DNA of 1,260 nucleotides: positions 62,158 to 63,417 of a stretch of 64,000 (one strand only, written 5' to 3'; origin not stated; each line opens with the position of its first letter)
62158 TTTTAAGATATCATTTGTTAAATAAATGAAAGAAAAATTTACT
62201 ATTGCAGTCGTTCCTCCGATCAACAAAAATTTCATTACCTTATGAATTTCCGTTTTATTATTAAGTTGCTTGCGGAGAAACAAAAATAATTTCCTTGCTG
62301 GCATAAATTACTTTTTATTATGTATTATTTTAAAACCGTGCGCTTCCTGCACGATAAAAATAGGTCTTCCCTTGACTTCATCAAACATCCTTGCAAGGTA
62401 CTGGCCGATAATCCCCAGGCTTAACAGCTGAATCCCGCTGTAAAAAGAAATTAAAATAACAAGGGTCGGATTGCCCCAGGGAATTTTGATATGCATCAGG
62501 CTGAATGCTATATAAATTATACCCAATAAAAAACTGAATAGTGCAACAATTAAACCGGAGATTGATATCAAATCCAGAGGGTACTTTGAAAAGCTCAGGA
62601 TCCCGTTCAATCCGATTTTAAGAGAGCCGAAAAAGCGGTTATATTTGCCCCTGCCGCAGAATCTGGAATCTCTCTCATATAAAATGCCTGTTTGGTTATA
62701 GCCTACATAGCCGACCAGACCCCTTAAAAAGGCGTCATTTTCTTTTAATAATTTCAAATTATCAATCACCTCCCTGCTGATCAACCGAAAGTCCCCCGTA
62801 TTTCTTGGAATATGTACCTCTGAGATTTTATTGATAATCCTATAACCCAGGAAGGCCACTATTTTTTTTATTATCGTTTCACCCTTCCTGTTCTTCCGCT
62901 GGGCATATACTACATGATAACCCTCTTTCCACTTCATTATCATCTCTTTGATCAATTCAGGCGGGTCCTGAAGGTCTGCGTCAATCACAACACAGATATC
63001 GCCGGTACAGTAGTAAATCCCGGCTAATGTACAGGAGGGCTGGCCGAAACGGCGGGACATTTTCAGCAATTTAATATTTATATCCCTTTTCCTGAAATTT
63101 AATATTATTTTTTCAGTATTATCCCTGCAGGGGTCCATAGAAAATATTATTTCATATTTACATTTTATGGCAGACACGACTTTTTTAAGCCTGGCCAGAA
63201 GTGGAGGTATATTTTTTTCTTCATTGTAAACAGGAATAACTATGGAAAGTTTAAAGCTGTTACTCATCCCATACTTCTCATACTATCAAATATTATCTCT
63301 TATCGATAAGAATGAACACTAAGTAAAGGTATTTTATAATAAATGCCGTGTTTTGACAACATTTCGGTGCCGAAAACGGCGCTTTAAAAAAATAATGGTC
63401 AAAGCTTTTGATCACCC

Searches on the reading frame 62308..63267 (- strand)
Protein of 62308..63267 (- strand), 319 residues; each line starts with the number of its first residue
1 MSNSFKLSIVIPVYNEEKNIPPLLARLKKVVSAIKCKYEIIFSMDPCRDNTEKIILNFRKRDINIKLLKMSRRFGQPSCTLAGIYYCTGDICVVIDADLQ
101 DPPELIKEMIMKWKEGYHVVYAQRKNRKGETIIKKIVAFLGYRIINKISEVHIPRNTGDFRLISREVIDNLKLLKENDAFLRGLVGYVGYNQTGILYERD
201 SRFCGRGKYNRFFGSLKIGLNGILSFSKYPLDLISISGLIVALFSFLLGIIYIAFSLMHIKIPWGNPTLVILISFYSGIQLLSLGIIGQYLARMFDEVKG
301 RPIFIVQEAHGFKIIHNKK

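Call 5: search_protein_families(library=pfam, proteins=[window:62308-63267:-], max_evalue=0.001)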
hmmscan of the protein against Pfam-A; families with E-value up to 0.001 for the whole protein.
window:62308-63267:- (319 aa): 2 families
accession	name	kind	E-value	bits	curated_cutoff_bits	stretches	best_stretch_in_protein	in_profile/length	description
PF00535.33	Glycos_transf_2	-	7.1e-28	98.1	23.3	1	8-170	1-166/168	Glycosyl transferase family 2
PF10111.15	Glyco_tranf_2_2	-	0.00067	19.7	27.3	1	8-99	1-92/276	Glycosyltransferase like family 2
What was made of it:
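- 62308..63267 (-): GtrB/ArnC-type polyprenyl-phosphate glycosyltransferase (GT2 domain plus two C-terminal TM helices), 319 aa. PF00535, 98 bits (call 5).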

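Call 6: search_protein_families(library=ncbifam, proteins=[window:62308-63267:-], max_evalue=0.001)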
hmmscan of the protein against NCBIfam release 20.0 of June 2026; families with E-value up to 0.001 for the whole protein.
window:62308-63267:- (319 aa): 13 families
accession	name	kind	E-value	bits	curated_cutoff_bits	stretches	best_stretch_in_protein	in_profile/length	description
NF047588.1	GlcsyltransPgfSStrep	equivalog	1.9e-69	234.3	500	1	6-309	2-305/308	glycosyltransferase PgfS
NF007986.1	PRK10714.1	equivalog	1.7e-43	148.9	529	1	6-308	7-310/316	undecaprenyl-phosphate 4-deoxy-4-formamido-L-arabinose transferase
TIGR03937.1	PgaC_IcaA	equivalog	1.7e-08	33.9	422.3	1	6-110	46-147/407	poly-beta-1,6-N-acetyl-D-glucosamine synthase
TIGR04283.1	glyco_like_mftF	equivalog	7.7e-08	32.2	182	1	7-118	1-103/221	TIGR04283 family arsenosugar biosynthesis glycosyltransferase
NF041875.1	EPS_EpsD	equivalog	4.1e-07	29.7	370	1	7-120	1-111/325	exopolysaccharide biosynthesis glycosyltransferase EpsD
NF050050.1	ProtGlycPglI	equivalog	4.6e-07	29.5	500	1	6-126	3-121/306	GalNAc(5)-diNAcBac-PP-undecaprenol beta-1,3-glucosyltransferase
NF007482.0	PRK10073.1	equivalog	5e-07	29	423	1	1-110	2-107/334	glycosyltransferase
TIGR04182.1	glyco_TIGR04182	equivalog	1.8e-06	27.6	325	0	7-174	2-162/293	S-layer glycoprotein N-glycosyltransferase AglJ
NF038302.1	EPS_HpsE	equivalog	3e-06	26.4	300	1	6-61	2-57/307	hormogonium polysaccharide biosynthesis glycosyltransferase HpsE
TIGR03965.1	mycofact_glyco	equivalog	3.8e-06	26.1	280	1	7-112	76-178/467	mycofactocin biosynthesis glycosyltransferase MftF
TIGR03111.1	glyc2_xrt_Gpos1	hypoth_equivalog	5.6e-06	25.4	363.95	1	6-119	50-162/439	TIGR03111 family XrtG-associated glycosyltransferase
NF010496.0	PRK13915.1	equivalog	0.00011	21.4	262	1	5-110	31-139/307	glucosyl-3-phosphoglycerate synthase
NF045692.1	OglycostaseCruG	equivalog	0.00095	18.2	600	0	6-120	42-160/386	2'-O-glycosyltransferase CruG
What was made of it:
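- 62308..63267 (-): It scores 234 bits against NCBIfam PgfS and 149 bits against ArnC, both below cut-off (call 6).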

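Call 7: find_encoding_contigs(protein=window:62308-63267:-, flank=10000, max_places=6)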
Protein window:62308-63267:- (319 aa): 5 contigs read that carry it; 5 places shown.
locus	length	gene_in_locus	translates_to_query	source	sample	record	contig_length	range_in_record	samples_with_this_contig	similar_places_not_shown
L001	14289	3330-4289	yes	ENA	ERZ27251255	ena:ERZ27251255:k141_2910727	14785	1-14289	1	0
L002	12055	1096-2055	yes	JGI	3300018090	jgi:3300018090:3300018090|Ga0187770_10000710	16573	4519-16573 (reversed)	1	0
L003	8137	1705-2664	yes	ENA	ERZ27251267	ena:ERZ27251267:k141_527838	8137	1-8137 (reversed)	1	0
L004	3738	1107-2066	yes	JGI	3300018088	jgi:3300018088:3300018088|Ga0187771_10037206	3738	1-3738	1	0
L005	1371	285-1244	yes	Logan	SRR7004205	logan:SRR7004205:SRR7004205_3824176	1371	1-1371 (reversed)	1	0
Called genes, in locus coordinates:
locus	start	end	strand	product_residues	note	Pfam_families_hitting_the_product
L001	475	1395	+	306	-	-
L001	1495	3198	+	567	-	-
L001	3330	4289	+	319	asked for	PF00535:Glycos_transf_2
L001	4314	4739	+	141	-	PF04138:GtrA_DPMS_TM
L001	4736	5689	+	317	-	PF01073:3Beta_HSD, PF01370:Epimerase, PF02719:Polysacc_synt_2, PF04321:RmlD_sub_bind, PF05368:NmrA (weak), PF07993:NAD_binding_4, PF13460:NAD_binding_10, PF16363:GDP_Man_Dehyd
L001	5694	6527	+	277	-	PF00106:adh_short, PF13561:adh_short_C2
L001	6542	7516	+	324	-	PF01408:GFO_IDH_MocA, PF02894:GFO_IDH_MocA_C, PF22725:GFO_IDH_MocA_C3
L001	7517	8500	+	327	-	PF00288:GHMP_kinases_N, PF08544:GHMP_kinases_C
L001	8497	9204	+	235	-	PF00483:NTP_transferase, PF12804:NTP_transf_3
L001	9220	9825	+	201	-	PF13580:SIS_2, PF01380:SIS (faint)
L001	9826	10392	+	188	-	PF13419:HAD_2 (faint), PF13242:Hydrolase_like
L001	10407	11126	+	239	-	PF00923:TAL_FSA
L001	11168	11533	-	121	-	PF12646:DUF3783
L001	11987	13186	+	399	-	PF13354:Beta-lactamase2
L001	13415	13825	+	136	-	PF07366:SnoaL, PF12680:SnoaL_2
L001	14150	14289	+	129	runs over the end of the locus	-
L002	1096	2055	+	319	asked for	PF00535:Glycos_transf_2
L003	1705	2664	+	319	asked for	PF00535:Glycos_transf_2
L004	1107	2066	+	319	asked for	PF00535:Glycos_transf_2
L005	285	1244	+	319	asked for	PF00535:Glycos_transf_2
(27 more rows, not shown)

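Call 10: search_protein_families(library=pfam, proteins=[L001:1495-3198:+, L001:427-1395:+, L001:62-478:+], max_evalue=10)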
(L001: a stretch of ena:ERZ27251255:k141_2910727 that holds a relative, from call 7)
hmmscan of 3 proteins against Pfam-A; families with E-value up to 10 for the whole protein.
L001:1495-3198:+ (567 aa): 0 families

L001:427-1395:+ (322 aa): 1 family
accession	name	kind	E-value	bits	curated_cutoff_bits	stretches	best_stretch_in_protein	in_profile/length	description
PF23471.1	Cap15_TM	-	8.2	7.6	28.2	1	17-58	14-48/59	Cap15, TM helices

L001:62-478:+ (138 aa): 2 families
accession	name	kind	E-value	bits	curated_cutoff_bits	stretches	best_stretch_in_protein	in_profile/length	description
PF10412.15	TrwB_AAD_bind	-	1e-07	31.7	20.5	1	20-110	287-371/387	Type IV secretion-system coupling protein DNA-binding domain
PF12696.13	TraG-D_C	-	6.2e-07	29.8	22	1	20-107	43-126/126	TraM recognition site of TraD and TraG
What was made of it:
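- Closest known: GtrA/GtrB/Gtr. Different: The GT-C enzyme belongs to a different sequence family with no Pfam match of its own (call 10).
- Closest known: CsbB/GtcA/YfhO-type glycosylation of teichoic acids in Firmicutes. Different: The window protein itself does not reach any Pfam model (call 10).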

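Call 11: search_solved_structures(query=L001:1495-3198:+, max_evalue=10)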
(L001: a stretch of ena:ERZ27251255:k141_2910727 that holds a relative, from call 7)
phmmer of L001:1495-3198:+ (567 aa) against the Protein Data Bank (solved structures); distinct sequences matched with E-value up to 10: 0.

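Call 12: find_homologous_proteins(query=L001:1495-3198:+, max_evalue=0.001)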
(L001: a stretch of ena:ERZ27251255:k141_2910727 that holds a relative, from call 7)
Query L001:1495-3198:+ (567 aa): 22 proteins with E <= 0.001 among 8000 candidates.
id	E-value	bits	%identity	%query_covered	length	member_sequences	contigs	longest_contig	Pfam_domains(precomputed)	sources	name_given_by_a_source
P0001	0.0e+0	1276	100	100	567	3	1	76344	-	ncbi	-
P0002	1.1e-224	766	60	98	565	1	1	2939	PF13231.13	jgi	jgi:hypothetical protein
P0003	4.4e-223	760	60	99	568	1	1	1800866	-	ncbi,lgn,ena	-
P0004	3.4e-220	751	59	99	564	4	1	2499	-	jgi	jgi:hypothetical protein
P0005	1.6e-138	481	44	96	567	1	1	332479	-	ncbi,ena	-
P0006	5.0e-35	139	26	93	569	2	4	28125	-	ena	-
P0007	1.3e-30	125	28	61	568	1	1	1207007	-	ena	-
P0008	1.3e-28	118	28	62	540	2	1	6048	-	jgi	jgi:hypothetical protein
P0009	8.6e-27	112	29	62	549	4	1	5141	-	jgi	jgi:hypothetical protein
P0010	1.4e-26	112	25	74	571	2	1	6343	-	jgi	-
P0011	4.0e-26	110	28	65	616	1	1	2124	-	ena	-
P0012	3.6e-25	107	26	63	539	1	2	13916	-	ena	-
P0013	9.4e-21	92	25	68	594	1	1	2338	-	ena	-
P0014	5.6e-19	86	27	61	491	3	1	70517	-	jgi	jgi:hypothetical protein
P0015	4.2e-18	84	25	74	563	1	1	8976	-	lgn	-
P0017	3.7e-9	54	25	54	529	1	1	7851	PF10131.16,PF09586.17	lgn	-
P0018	7.4e-9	53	28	54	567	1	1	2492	PF10131.16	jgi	jgi:hypothetical protein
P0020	1.2e-6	46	24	54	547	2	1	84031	PF10131.16,PF09586.17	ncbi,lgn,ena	-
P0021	7.4e-5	40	20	57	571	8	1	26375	PF10131.16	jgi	-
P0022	1.7e-4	39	22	69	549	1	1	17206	PF10131.16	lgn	-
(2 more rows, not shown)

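Call 16: search_solved_structures(query=A1, max_evalue=10)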
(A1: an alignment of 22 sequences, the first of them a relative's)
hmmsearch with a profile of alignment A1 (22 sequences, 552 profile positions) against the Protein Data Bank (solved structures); distinct sequences matched with E-value up to 10: 0.
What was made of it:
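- On Three-component (GtrB/GtrA/GT-C) periplasmic glycosylation system: The protein has no Pfam or PDB sequence hit of its own (calls 10, 11, 16).
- Tried and rejected: There is no Pfam hit at E up to 10 (call 10) and no PDB hit with the single sequence or a 22-sequence profile (calls 11, 16).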

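Call 17: search_protein_families(library=pfam, alignment_id=A1, max_evalue=0.01)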
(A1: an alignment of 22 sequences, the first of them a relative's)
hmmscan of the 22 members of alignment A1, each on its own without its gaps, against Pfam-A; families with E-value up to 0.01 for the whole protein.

A. member 1, P0001 (567 aa): 0 families

B. families by the number of members that match (of 22 scanned): 4 families
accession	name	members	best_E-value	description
PF10131.15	PTPS_related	6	6e-12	6-pyruvoyl-tetrahydropterin synthase related domain; membrane protein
PF09586.16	YfhO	2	1.6e-12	Bacterial membrane protein YfhO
PF19554.4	DUF6077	1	2.8e-05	Family of unknown function (DUF6077)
PF13231.12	PMT_2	1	3.2e-05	Dolichyl-phosphate-mannose-protein mannosyltransferase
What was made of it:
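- On Three-component (GtrB/GtrA/GT-C) periplasmic glycosylation system: Six distant homologues carry PF10131, two PF09586 and one PF13231 (call 17).
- Closest known: CsbB/GtcA/YfhO-type glycosylation of teichoic acids in Firmicutes. Same: The window's GT-C family is connected by sequence to proteins carrying PF09586 (YfhO) and PF10131 (calls 12, 17).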

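Call 18: find_encoding_contigs(protein=P0001, flank=10000, max_places=4)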
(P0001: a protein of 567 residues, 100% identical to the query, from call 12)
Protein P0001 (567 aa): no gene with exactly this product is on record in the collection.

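Call 21: find_encoding_contigs(protein=P0003, flank=10000, max_places=3)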
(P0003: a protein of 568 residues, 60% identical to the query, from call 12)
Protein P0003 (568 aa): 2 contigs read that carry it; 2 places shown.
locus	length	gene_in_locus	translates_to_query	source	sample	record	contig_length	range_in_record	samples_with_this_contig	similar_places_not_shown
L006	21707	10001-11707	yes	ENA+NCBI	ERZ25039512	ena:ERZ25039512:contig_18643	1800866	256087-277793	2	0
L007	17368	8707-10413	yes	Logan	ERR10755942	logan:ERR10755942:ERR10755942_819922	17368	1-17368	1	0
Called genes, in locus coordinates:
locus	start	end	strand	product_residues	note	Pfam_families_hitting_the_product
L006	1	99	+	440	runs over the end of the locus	PF00909:Ammonium_transp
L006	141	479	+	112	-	PF00543:P-II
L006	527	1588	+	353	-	PF03462:PCRF, PF00472:RF-1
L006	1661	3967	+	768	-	PF00532:Peripla_BP_1, PF13407:Peripla_BP_4 (weak), PF13377:Peripla_BP_3, PF00990:GGDEF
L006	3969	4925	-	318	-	-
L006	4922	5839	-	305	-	PF01745:IPT, PF01715:IPPT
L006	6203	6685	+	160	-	PF02674:Colicin_V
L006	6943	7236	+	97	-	-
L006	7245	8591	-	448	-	PF21799:MurD-like_N (weak), PF08245:Mur_ligase_M, PF02875:Mur_ligase_C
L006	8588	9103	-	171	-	-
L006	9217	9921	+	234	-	PF13624:SurA_N_3 (faint)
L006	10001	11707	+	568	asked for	-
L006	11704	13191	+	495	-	-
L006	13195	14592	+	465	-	-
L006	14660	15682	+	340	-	PF02534:T4SS-DNA_transf, PF10412:TrwB_AAD_bind, PF13401:AAA_22 (faint), PF12696:TraG-D_C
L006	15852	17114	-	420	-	PF13091:PLDc_2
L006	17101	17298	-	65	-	-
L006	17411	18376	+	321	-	PF12358:DUF3644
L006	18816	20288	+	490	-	PF22483:Mu-transpos_C_2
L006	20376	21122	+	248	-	PF01695:IstB_IS21, PF00308:Bac_DnaA (weak), PF20720:nSTAND3 (weak)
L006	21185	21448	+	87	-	-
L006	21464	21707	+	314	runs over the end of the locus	-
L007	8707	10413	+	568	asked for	-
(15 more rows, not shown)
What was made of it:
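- TraG/TrwB-like gene remnants accompany the GT-C gene in both L001 and L006 (calls 10, 21).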

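Call 22: find_encoding_contigs(protein=P0005, flank=10000, max_places=3)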
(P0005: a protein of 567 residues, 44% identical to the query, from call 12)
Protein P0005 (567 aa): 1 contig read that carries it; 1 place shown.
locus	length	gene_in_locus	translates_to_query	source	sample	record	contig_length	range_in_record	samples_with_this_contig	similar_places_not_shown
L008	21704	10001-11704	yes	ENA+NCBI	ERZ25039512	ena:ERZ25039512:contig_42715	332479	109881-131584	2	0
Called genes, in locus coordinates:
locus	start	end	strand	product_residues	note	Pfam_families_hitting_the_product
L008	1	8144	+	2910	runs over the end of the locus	PF10091:Glycoamylase, PF06165:GH94_b-supersand, PF17167:Glyco_hydro_94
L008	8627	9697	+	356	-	PF00180:Iso_dh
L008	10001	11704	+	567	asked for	-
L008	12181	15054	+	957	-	-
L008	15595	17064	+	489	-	-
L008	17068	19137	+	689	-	PF17191:RecG_wedge, PF00270:DEAD, PF04851:ResIII, PF00271:Helicase_C, PF22590:Cas3-like_C_2 (weak), PF19833:RecG_dom3_C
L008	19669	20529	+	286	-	PF00669:Flagellin_N, PF00700:Flagellin_C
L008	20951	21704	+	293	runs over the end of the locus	PF00669:Flagellin_N, PF00700:Flagellin_C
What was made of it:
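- A 44%-identical homologue has no block nearby (call 22).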

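Call 23: predict_structure(alignment_id=A1)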
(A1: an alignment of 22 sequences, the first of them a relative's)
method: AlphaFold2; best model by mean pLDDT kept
length: 567 residues; sequences in the alignment: 22
mean_pLDDT: 89.7   pTM: 0.91
mean pLDDT of the five models: 89.7, 89.0, 88.2, 87.4, 85.9
residues with pLDDT >= 90: 364; 70-90: 165; 50-70: 36; < 50: 2
segments of 3 or more residues with pLDDT < 50: none
pLDDT, mean of each block of 10 residues (from residue 1): 67 94 93 86 90 92 92 91 91 95 96 98 96 98 90 87 98 97 98 95 95 97 97 95 89 84 87 78 58 85 90 67 80 97 94 84 86 97 91 89 96 75 80 91 84 88 95 97 94 93 93 96 94 94 95 90 68
secondary structure, 60 per line:
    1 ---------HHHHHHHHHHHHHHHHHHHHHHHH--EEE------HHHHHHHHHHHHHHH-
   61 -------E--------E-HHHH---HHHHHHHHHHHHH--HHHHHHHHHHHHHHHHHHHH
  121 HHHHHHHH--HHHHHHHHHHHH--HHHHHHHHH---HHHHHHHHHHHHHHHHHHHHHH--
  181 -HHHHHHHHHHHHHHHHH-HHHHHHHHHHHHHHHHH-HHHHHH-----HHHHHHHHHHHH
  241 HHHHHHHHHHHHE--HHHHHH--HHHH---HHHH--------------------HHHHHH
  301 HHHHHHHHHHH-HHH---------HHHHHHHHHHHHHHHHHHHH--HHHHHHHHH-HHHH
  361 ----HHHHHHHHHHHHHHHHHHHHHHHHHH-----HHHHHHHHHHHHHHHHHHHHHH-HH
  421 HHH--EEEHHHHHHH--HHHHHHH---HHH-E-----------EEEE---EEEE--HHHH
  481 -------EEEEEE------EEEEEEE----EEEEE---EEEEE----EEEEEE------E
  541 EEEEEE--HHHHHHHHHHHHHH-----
elements in order: H10-33 E36-38 H45-59 H79-82 H86-98 H101-128 H131-142 H145-153 H157-178 H182-198 H200-216 H218-223 H229-252 H256-261 H264-267 H271-274 H295-311 H325-344 H347-355 H357-360 H365-390 H396-417 H419-423 E426-428 H429-435 H438-444 E464-467 E471-474 H477-480 E488-493 E500-506 E511-515 E519-523 E528-533 E540-546 H549-562
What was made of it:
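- On Three-component (GtrB/GtrA/GT-C) periplasmic glycosylation system: The AF2 model has pLDDT 89.7 and pTM 0.91 (call 23).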

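Call 29: fold_search(model_id=the predicted structure, library=pdb)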
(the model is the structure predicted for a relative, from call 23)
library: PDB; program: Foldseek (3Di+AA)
matches with E <= 10: 457; with E <= 0.001: 15
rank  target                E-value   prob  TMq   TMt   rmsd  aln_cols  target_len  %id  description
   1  5ogl_A                2.4e-05  1.00  0.41  0.34  20.5       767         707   11  Structure of bacterial oligosaccharyltransferase PglB in complex with an acceptor peptide and an lipid-linked oligosac (released 2017-10-25)
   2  6gxc_A                3.3e-05  1.00  0.41  0.34  20.5       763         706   12  Bacterial oligosaccharyltransferase PglB in complex with an inhibitory peptide and a reactive lipid-linked oligosaccha (released 2018-11-14)
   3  9n9j_I                5.0e-05  1.00  0.41  0.34  13.5       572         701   11  Structure of a GRP94 folding intermediate engaged with a CCDC134- and FKBP11-bound secretory translocon (released 2025-11-19)
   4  8pn9_A                5.2e-05  1.00  0.46  0.41  10.6       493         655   12  Structure of human oligosaccharyltransferase OST-A complex bound to NGI-1 (released 2024-05-08)
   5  8b6l_I                7.9e-05  1.00  0.42  0.36  16.7       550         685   12  Subtomogram average of the human Sec61-TRAP-OSTA-translocon (released 2022-12-07)
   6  6s7t_A                9.7e-05  1.00  0.47  0.39  10.9       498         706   11  Cryo-EM structure of human oligosaccharyltransferase complex OST-B (released 2019-12-18)
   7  7bvh_A                1.4e-04  1.00  0.35  0.21  19.0       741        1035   11  Crystal structure of arabinosyltransferase EmbC2-AcpM2 complex from Mycobacterium smegmatis complexed with di-arabinos (released 2020-04-29)
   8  8age_A                1.5e-04  1.00  0.45  0.41  10.7       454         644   12  Structure of yeast oligosaccharylransferase complex with acceptor peptide bound (released 2022-12-07)
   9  8agc_A                2.4e-04  1.00  0.46  0.39  10.6       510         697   12  Structure of yeast oligosaccharylransferase complex with lipid-linked oligosaccharide and non-acceptor peptide bound (released 2022-12-07)
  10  6ezn_F                2.4e-04  1.00  0.45  0.40  12.1       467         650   13  Cryo-EM structure of the yeast oligosaccharyltransferase (OST) complex (released 2018-01-17)
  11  3wak                  6.7e-04  1.00  0.41  0.29  12.8       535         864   13  Crystal structure of the Archaeoglobus fulgidus oligosaccharyltransferase (O29867_ARCFU) in the apo form (released 2013-10-30)
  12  8agb_A                7.6e-04  1.00  0.38  0.34  15.7       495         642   12  Structure of yeast oligosaccharylransferase complex with lipid-linked oligosaccharide bound (released 2022-12-07)
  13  7bvc_A                8.6e-04  1.00  0.42  0.24  20.9       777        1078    9  Cryo-EM structure of Mycobacterium smegmatis arabinosyltransferase EmbA-EmbB-AcpM2 in complex with ethambutol (released 2020-04-29)
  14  7e9s_A                9.0e-04  1.00  0.38  0.27  10.7       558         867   13  Archaeal oligosaccharyltransferase AglB from Archaeoglobus fulgidus in complex with an inhibitory peptide and a dolich (released 2021-09-08)
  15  6ftg_5                9.8e-04  1.00  0.43  0.38  15.9       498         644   13  Subtomogram average of OST-containing ribosome-translocon complexes from canine rough microsomal membranes (released 2018-03-21)
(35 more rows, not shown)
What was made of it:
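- On Three-component (GtrB/GtrA/GT-C) periplasmic glycosylation system: Foldseek ranks 1-35 are all GT-C enzymes, with TM-score (query-normalised) 0.27-0.47 (call 29).
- Closest known: GtrA/GtrB/Gtr. Same: A GT-C-fold transferase (call 29).
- The upstream protein has a GT-C fold (calls 23, 29).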
